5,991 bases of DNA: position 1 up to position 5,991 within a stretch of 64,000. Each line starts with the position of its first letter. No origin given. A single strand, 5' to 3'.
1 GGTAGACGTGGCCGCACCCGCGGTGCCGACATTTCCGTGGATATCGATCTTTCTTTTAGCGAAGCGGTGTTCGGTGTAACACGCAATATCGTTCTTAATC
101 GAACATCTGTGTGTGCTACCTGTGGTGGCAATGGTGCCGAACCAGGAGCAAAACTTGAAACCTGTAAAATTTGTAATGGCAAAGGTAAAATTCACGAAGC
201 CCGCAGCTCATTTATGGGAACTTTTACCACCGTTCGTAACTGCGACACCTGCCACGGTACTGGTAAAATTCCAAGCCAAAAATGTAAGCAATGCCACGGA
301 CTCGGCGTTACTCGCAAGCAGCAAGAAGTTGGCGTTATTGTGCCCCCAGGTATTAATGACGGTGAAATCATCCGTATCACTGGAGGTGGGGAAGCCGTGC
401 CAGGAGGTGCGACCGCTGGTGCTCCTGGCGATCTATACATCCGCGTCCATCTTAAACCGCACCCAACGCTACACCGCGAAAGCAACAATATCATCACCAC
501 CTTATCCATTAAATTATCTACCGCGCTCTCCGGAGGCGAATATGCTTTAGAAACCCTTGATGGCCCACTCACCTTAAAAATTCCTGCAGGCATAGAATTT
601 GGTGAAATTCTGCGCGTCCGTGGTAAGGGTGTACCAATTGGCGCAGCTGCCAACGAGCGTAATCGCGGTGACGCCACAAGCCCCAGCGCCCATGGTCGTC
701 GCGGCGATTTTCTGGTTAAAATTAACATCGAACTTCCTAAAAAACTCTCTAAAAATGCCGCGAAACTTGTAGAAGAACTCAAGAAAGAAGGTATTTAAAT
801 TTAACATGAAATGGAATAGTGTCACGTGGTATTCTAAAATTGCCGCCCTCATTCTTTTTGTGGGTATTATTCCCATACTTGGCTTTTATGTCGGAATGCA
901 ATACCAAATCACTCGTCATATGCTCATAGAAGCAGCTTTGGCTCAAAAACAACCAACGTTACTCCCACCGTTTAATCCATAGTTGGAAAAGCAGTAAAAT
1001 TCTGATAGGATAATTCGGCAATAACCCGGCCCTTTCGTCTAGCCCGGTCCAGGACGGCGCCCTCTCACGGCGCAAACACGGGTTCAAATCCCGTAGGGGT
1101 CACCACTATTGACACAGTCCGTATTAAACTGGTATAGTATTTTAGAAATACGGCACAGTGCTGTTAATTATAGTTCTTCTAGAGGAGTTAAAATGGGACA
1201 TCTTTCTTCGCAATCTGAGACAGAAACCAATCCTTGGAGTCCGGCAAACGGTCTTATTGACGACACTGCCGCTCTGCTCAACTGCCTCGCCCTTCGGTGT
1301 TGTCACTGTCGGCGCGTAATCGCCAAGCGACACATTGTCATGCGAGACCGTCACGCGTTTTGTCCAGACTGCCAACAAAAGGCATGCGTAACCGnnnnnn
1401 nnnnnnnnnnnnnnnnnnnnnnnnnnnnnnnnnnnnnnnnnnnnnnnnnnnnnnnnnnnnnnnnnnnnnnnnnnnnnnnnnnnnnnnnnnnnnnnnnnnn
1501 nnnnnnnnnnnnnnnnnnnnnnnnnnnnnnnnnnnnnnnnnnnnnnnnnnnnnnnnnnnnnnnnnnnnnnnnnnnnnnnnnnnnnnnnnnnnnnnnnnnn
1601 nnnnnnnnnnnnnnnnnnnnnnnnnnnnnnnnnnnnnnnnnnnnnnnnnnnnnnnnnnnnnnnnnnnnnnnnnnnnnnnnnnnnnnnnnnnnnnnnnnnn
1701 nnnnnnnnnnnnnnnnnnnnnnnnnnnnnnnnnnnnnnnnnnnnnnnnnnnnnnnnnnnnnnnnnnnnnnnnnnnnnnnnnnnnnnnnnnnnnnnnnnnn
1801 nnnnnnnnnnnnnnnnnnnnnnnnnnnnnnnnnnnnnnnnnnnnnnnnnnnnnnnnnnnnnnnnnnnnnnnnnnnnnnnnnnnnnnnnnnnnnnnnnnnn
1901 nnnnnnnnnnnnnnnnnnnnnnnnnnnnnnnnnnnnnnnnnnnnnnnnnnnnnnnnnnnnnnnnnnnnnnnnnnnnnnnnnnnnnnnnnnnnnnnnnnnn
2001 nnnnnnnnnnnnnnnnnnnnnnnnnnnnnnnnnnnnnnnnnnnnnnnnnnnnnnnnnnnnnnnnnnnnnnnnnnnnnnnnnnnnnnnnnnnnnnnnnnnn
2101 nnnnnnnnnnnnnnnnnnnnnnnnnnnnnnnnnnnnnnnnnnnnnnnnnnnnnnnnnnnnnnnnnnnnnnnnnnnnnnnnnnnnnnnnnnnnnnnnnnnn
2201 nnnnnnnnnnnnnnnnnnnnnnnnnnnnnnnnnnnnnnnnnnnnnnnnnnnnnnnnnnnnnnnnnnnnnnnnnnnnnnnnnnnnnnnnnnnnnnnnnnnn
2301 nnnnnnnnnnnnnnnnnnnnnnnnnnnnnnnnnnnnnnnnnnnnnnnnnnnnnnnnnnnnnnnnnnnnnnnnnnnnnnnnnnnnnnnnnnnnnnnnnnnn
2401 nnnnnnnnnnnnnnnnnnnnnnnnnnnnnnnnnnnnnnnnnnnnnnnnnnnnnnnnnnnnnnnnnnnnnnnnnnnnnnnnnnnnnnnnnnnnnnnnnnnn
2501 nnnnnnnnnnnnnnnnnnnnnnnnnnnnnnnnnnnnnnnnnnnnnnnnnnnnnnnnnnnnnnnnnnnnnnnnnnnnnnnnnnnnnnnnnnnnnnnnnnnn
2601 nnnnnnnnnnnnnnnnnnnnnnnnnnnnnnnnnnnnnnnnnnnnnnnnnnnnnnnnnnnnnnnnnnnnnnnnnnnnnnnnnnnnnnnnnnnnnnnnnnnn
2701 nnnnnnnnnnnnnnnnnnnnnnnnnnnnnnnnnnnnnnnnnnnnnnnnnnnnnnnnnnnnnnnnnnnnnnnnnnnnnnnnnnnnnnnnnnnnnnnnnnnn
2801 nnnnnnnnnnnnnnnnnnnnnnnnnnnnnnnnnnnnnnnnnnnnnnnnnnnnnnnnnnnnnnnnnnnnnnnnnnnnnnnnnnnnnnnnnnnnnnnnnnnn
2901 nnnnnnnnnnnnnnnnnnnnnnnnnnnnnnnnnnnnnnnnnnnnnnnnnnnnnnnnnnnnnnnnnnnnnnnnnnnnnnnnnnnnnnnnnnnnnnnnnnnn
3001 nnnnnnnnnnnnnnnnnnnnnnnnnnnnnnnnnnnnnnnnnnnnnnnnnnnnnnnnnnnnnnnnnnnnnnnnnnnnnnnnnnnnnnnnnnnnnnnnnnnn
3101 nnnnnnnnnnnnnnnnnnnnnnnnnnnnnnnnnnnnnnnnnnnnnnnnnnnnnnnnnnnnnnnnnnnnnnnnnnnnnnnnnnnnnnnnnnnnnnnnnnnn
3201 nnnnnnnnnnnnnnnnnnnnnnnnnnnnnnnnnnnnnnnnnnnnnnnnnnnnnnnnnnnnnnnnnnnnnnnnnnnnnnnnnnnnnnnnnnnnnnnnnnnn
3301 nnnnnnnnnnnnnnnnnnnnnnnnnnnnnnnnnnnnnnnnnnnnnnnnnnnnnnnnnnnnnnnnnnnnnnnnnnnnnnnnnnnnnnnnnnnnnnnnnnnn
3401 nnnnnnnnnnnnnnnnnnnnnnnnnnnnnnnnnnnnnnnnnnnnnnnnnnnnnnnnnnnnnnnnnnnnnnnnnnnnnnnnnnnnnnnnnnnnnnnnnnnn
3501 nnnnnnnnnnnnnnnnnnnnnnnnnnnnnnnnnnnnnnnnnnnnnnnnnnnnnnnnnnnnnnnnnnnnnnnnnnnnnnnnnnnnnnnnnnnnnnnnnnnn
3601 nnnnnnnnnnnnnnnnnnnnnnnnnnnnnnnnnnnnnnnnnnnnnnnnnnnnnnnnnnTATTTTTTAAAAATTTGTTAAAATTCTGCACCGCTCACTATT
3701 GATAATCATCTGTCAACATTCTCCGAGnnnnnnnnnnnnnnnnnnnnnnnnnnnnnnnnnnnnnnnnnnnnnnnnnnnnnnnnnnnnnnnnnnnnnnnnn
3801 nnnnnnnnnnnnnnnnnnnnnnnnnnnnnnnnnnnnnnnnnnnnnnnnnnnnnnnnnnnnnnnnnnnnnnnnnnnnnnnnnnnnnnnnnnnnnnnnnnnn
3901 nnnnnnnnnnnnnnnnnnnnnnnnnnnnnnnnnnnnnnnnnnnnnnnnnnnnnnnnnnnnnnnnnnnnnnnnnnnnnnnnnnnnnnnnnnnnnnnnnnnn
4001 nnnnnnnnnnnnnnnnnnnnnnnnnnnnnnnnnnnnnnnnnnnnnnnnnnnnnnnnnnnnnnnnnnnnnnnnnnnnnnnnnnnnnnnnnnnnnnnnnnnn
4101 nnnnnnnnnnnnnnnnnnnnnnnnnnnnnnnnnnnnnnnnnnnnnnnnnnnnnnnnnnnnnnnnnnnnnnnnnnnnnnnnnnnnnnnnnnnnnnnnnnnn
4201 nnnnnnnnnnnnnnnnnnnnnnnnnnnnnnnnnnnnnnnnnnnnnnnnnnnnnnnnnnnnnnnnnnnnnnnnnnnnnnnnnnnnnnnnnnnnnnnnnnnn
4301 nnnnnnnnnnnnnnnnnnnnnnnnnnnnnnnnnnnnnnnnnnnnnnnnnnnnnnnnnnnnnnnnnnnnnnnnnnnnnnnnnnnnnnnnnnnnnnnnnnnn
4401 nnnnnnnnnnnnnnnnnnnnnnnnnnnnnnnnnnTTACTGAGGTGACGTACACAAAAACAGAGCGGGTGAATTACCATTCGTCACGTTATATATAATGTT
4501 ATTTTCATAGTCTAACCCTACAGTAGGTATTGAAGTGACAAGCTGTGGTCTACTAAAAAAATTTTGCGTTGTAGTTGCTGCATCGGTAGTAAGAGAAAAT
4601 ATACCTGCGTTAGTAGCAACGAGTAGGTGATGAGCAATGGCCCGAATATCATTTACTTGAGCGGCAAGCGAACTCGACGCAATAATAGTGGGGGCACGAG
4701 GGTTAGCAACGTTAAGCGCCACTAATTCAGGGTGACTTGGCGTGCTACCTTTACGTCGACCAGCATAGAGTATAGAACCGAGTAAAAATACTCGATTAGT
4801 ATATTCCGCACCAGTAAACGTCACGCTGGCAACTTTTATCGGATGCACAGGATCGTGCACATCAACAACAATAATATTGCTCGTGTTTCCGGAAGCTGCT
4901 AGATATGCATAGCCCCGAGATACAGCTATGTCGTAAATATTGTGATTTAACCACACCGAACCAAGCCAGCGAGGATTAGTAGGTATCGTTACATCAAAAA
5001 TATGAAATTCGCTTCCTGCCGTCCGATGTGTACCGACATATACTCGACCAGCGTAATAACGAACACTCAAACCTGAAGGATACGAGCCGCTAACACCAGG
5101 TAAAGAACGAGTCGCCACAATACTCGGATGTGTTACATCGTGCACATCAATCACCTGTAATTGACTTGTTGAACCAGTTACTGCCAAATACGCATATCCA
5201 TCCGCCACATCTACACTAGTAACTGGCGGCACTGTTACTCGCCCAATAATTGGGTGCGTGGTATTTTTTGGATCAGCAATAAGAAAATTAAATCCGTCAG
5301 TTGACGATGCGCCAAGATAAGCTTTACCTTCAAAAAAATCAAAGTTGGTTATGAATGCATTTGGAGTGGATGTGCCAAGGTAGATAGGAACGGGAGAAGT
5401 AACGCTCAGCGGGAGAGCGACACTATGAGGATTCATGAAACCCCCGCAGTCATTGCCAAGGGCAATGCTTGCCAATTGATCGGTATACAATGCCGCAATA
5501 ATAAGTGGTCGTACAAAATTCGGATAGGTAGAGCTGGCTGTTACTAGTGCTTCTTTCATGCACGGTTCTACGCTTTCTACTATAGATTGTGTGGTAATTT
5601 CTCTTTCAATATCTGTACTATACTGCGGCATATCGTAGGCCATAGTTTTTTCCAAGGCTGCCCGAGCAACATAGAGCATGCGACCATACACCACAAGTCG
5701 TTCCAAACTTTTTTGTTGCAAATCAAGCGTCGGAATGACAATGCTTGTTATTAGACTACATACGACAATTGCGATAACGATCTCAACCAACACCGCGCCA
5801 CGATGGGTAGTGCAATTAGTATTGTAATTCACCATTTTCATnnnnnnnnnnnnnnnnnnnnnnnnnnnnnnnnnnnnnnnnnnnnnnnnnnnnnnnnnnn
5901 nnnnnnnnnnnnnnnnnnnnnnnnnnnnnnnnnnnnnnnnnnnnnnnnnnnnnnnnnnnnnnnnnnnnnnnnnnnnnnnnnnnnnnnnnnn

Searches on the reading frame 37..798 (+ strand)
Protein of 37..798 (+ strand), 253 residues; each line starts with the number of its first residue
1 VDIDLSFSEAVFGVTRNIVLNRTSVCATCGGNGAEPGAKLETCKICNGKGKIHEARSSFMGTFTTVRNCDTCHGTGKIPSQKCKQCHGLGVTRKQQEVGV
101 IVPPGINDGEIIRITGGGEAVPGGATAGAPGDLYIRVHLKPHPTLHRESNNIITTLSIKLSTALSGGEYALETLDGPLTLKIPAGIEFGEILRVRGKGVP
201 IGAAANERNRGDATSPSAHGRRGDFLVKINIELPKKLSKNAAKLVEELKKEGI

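Call 78: search_protein_families(library=pfam, proteins=[window:37-798:+], max_evalue=0.001)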
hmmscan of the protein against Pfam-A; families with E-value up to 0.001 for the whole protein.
window:37-798:+ (253 aa): 3 families
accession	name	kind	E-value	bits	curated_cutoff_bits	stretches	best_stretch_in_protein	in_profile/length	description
PF01556.23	DnaJ_C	-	9.1e-37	126.9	26.6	1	1-212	3-142/152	DnaJ C terminal domain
PF00684.25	DnaJ_CXXCXGXG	-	6.5e-15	55.6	32.7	1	26-89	1-64/65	DnaJ central domain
PF17302.8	DUF5351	-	0.00072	20.2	27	0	61-77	16-28/29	Family of unknown function (DUF5351)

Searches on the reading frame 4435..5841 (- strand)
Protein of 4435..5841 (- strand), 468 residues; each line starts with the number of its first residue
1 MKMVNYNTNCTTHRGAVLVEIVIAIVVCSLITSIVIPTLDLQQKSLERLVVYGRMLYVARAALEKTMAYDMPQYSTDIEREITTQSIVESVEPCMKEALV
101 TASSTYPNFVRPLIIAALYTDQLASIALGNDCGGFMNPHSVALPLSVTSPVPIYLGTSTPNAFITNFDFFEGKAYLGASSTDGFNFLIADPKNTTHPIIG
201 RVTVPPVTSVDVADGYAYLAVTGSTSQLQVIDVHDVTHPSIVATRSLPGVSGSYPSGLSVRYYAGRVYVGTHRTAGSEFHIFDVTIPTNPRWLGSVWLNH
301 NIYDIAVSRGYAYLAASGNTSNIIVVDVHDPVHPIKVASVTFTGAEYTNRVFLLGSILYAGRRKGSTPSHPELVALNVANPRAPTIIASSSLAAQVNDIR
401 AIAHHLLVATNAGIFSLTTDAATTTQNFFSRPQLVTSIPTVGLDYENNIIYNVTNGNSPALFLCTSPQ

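Call 43: search_protein_families(library=pfam, proteins=[window:4435-5841:-], max_evalue=0.001)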
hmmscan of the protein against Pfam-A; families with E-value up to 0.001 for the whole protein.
window:4435-5841:- (468 aa): 1 family
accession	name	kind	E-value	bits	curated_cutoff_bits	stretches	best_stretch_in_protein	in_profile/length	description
PF08309.17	LVIVD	-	8.9e-06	25.4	20.2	0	304-340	6-40/42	LVIVD repeat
